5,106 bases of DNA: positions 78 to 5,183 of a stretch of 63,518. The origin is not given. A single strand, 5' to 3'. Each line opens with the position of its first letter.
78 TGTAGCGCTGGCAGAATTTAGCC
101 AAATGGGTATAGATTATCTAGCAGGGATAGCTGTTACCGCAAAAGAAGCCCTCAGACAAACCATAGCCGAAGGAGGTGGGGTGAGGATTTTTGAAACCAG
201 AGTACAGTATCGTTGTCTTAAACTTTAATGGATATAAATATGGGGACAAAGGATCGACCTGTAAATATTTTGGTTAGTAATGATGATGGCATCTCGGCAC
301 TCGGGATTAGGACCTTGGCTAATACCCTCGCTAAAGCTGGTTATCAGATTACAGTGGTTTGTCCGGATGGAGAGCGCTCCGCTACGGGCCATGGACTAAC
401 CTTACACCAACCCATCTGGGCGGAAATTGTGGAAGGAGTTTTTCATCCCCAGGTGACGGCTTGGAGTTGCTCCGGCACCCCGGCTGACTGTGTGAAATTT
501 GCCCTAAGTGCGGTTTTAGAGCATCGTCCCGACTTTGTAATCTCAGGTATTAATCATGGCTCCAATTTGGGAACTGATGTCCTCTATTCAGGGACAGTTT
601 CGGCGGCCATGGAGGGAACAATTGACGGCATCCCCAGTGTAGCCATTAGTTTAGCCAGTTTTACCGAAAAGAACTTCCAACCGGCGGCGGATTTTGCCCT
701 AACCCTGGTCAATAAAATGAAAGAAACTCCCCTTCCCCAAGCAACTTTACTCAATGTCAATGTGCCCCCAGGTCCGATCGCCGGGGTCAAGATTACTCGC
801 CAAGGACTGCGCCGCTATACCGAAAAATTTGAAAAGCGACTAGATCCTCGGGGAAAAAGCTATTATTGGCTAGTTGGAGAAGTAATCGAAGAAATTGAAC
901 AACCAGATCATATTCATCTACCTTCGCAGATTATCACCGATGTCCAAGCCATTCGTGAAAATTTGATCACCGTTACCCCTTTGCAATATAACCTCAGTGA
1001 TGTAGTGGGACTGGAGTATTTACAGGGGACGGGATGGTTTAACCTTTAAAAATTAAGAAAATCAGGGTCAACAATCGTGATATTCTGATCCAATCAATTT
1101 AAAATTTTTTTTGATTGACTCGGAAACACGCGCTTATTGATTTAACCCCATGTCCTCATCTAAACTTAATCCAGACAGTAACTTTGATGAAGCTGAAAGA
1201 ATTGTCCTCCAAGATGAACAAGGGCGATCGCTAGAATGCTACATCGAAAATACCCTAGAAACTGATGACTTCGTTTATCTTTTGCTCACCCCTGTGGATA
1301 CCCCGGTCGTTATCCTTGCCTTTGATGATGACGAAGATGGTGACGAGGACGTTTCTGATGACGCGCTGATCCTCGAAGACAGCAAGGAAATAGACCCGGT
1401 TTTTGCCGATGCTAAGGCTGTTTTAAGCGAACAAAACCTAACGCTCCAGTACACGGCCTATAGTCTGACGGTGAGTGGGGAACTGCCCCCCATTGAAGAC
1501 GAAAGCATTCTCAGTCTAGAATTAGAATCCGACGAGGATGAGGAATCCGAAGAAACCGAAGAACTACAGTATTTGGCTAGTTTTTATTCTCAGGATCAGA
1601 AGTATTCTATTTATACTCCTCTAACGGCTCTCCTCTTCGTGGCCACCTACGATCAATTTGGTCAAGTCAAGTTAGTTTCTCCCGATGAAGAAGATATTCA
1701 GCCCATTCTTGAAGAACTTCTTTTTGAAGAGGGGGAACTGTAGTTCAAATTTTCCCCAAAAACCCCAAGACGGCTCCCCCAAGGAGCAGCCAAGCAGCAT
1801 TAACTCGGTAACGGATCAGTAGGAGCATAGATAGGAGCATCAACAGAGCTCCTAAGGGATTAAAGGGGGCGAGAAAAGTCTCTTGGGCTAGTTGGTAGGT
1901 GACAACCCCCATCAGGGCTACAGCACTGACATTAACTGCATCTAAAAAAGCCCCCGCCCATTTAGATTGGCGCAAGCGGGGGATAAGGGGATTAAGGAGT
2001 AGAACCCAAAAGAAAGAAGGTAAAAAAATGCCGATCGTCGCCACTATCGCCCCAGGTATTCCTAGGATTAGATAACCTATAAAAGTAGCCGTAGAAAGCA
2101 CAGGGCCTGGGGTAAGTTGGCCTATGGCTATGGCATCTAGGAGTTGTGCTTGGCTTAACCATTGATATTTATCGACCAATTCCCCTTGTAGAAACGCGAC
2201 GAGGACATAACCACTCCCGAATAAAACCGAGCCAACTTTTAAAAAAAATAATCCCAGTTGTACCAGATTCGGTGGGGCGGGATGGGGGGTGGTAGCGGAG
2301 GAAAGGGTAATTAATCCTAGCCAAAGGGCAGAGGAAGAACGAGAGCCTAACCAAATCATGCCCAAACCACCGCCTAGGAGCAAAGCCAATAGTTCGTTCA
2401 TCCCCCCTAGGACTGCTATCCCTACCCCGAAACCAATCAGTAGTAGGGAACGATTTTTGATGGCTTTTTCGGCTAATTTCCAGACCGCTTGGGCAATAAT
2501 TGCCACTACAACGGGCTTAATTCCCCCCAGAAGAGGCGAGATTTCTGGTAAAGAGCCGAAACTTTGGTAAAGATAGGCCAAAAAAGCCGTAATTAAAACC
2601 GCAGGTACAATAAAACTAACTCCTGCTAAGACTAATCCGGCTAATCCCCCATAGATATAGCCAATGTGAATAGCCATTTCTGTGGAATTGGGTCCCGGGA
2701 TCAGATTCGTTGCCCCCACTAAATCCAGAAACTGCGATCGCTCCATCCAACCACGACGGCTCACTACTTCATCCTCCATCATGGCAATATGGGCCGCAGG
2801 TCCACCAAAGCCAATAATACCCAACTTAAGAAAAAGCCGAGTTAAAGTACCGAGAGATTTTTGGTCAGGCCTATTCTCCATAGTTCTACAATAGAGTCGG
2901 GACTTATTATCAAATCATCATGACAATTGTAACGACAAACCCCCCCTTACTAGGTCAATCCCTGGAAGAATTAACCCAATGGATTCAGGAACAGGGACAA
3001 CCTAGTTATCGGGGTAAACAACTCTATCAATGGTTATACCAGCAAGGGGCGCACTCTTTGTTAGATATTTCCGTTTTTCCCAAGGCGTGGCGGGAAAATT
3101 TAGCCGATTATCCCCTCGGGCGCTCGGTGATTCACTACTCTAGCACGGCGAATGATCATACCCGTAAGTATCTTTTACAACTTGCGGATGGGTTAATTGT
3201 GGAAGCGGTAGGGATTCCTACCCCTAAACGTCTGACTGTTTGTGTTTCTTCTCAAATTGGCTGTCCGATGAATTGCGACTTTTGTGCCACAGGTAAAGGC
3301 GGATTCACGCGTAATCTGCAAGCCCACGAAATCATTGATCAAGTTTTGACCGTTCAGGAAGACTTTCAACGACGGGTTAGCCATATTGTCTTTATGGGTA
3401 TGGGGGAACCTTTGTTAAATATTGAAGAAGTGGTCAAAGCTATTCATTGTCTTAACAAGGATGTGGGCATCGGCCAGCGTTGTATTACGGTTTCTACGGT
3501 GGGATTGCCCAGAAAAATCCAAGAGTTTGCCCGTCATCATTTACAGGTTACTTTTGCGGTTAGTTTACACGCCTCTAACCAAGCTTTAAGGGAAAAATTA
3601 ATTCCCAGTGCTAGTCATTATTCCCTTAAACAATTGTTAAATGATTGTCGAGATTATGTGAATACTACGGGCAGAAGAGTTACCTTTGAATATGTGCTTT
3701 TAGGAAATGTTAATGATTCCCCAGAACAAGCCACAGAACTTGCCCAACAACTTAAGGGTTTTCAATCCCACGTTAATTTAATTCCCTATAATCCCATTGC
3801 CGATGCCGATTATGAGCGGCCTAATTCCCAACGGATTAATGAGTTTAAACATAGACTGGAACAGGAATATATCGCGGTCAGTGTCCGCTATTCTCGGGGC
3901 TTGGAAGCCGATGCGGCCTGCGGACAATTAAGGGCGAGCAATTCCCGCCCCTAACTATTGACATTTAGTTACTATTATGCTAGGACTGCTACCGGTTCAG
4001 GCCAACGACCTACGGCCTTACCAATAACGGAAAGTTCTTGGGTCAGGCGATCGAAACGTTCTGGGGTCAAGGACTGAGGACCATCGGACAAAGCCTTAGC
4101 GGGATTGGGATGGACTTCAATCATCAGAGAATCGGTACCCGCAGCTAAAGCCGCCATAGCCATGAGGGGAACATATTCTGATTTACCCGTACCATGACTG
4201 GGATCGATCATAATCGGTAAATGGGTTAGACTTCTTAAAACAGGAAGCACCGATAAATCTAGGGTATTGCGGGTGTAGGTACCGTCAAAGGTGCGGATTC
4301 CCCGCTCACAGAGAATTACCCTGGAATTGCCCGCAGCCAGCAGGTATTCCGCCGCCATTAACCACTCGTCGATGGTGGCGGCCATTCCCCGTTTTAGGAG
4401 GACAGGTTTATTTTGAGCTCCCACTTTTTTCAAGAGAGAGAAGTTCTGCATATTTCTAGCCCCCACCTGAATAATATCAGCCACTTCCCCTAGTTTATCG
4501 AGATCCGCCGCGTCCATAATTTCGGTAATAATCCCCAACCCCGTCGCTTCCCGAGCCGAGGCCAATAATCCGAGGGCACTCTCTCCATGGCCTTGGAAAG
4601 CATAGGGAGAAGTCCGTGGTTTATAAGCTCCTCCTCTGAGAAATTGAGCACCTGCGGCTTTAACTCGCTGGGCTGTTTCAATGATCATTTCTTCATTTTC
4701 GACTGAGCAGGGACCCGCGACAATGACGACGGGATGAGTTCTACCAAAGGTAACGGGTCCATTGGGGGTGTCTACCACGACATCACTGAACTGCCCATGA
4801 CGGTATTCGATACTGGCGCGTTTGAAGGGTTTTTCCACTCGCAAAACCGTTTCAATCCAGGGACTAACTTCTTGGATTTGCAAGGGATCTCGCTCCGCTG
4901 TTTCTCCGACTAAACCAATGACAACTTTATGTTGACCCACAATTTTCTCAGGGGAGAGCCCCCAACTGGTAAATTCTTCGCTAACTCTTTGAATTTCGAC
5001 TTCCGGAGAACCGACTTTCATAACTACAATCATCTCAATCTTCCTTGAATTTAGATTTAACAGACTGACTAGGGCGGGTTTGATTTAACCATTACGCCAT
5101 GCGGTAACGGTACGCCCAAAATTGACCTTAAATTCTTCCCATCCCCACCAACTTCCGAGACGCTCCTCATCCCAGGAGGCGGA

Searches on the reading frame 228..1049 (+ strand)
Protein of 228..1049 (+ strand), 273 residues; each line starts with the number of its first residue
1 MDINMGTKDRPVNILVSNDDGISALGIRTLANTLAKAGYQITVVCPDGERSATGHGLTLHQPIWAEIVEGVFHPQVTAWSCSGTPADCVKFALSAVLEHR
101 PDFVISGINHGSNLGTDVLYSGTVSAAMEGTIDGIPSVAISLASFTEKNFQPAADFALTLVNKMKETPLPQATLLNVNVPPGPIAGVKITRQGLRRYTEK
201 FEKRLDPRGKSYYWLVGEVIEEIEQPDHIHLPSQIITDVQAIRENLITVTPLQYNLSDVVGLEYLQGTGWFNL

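Call 58: search_protein_families(library=pfam, proteins=[window:228-1049:+], max_evalue=1e-8)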
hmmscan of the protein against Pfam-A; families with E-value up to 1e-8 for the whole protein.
window:228-1049:+ (273 aa): 1 family
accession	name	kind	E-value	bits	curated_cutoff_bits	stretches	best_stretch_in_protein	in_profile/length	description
PF01975.23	SurE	-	3.5e-65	219.8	22.1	1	14-198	1-188/189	Survival protein SurE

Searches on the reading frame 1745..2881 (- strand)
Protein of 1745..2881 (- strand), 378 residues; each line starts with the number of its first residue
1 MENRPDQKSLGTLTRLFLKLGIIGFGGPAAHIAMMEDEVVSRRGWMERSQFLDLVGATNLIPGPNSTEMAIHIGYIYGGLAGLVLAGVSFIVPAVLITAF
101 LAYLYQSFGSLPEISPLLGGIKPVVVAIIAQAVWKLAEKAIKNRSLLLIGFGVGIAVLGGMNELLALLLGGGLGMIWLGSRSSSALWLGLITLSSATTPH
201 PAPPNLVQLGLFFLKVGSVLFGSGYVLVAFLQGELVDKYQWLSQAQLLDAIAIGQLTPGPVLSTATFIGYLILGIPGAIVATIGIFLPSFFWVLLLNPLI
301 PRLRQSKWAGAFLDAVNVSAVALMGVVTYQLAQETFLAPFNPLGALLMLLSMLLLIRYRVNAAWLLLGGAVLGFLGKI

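Call 58: search_protein_families(library=pfam, proteins=[window:1745-2881:-], max_evalue=1e-8)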
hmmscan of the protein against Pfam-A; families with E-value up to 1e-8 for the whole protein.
window:1745-2881:- (378 aa): 1 family
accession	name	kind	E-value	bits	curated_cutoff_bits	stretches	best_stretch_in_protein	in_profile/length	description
PF02417.20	Chromate_transp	-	3.1e-85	284.7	28.6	2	208-374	2-166/166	Chromate transporter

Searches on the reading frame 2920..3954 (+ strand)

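Call 58: search_protein_families(library=pfam, proteins=[window:2920-3954:+], max_evalue=1e-8)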
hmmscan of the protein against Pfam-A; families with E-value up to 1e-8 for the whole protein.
window:2920-3954:+ (344 aa): 2 families
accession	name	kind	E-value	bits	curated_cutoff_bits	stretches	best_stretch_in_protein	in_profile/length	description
PF04055.27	Radical_SAM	-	2.8e-16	60.6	29.5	1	111-273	3-164/166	Radical SAM superfamily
PF21016.3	RlmN_N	-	7.8e-09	35.6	24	0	10-63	3-56/60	Ribosomal RNA large subunit methyltransferase N-terminal domain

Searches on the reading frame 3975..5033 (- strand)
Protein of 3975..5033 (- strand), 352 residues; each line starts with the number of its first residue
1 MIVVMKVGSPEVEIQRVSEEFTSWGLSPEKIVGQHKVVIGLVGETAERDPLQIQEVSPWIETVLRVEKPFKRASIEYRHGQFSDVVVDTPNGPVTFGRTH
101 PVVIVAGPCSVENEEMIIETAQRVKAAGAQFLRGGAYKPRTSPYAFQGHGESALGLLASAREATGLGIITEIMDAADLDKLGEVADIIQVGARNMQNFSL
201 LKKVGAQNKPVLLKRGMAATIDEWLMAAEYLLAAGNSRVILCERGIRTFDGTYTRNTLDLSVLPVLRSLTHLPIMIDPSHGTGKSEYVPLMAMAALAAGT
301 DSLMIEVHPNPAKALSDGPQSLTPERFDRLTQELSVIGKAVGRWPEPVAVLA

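Call 58: search_protein_families(library=pfam, proteins=[window:3975-5033:-], max_evalue=1e-8)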
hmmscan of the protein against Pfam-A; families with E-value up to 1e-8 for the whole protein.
window:3975-5033:- (352 aa): 2 families
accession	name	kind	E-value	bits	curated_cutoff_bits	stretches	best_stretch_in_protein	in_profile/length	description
PF00793.26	DAHP_synth_1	-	1.8e-86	289.9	25.5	1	93-336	9-266/270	DAHP synthetase I family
PF18152.6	DAHP_snth_FXD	-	4.7e-17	62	27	1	1-68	1-67/67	DAHP synthase ferredoxin-like domain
